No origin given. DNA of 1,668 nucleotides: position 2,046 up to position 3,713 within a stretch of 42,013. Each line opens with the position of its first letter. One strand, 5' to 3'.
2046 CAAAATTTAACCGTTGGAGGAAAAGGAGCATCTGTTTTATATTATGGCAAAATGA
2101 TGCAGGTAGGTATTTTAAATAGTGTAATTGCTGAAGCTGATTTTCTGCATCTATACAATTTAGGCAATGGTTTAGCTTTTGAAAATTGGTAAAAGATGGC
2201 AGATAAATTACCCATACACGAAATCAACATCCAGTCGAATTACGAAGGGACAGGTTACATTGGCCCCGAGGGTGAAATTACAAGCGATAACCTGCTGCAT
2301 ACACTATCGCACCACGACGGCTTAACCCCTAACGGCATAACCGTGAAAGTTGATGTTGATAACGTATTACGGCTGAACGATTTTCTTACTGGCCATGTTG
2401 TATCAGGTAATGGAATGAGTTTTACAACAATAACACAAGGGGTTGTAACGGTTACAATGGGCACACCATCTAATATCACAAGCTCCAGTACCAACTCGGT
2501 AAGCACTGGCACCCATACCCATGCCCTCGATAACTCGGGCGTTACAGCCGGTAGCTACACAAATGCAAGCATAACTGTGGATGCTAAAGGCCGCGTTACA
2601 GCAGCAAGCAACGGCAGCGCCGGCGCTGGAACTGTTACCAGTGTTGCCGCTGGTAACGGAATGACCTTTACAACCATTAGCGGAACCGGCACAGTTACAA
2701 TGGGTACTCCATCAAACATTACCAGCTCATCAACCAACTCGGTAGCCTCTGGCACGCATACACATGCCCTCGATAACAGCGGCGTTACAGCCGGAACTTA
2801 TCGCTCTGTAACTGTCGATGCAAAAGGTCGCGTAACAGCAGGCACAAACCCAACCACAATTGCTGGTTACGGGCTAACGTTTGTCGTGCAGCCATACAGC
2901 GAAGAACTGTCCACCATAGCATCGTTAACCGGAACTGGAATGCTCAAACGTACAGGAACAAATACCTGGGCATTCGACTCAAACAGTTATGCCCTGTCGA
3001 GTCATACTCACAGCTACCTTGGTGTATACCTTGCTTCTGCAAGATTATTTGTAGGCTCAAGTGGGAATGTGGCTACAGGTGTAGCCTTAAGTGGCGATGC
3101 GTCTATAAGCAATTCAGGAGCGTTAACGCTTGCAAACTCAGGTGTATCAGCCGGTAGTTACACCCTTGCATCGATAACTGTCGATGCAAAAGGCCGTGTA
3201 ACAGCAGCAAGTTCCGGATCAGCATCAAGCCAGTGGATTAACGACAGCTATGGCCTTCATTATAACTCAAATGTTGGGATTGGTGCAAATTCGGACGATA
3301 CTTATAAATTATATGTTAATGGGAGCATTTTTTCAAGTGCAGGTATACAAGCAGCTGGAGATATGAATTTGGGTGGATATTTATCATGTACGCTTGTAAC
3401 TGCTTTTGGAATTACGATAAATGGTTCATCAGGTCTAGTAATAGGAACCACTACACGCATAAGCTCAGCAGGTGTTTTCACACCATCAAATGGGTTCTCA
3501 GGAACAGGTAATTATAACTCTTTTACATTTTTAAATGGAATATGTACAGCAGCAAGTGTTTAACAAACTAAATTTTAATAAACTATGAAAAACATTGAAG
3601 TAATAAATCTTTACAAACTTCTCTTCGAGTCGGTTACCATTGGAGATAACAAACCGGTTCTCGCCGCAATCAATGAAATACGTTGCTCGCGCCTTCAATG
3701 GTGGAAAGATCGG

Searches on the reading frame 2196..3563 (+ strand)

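Call 32: search_protein_families(library=pfam, max_evalue=0.001, proteins=[window:2196-3563:+])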
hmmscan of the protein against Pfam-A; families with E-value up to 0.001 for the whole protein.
window:2196-3563:+ (455 aa): 0 families

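Call 117: search_protein_families(library=phrogs, max_evalue=0.001, proteins=[window:2196-3560:+])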
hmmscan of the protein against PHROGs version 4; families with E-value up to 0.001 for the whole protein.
window:2196-3560:+ (455 aa): 8 families
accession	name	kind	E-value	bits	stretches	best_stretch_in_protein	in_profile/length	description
phrog_5181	-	unknown function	1.5e-17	64.1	1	188-399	181-388/763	-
phrog_697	-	head and packaging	2.2e-12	46.2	1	145-259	76-203/2079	structural protein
phrog_7389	-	tail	5.7e-10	39.4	2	286-345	353-408/732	tail fiber protein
phrog_24573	-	unknown function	4.2e-09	36.1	1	182-261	380-460/780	-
phrog_29288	-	unknown function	1.7e-08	33.4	1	307-349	1158-1203/1558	-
phrog_38759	-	unknown function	7.4e-08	32.3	1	289-339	74-120/920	-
phrog_36881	-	unknown function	2e-06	28.9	1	311-391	20-106/198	-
phrog_16867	-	unknown function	3.4e-06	26.9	1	189-228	175-214/631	-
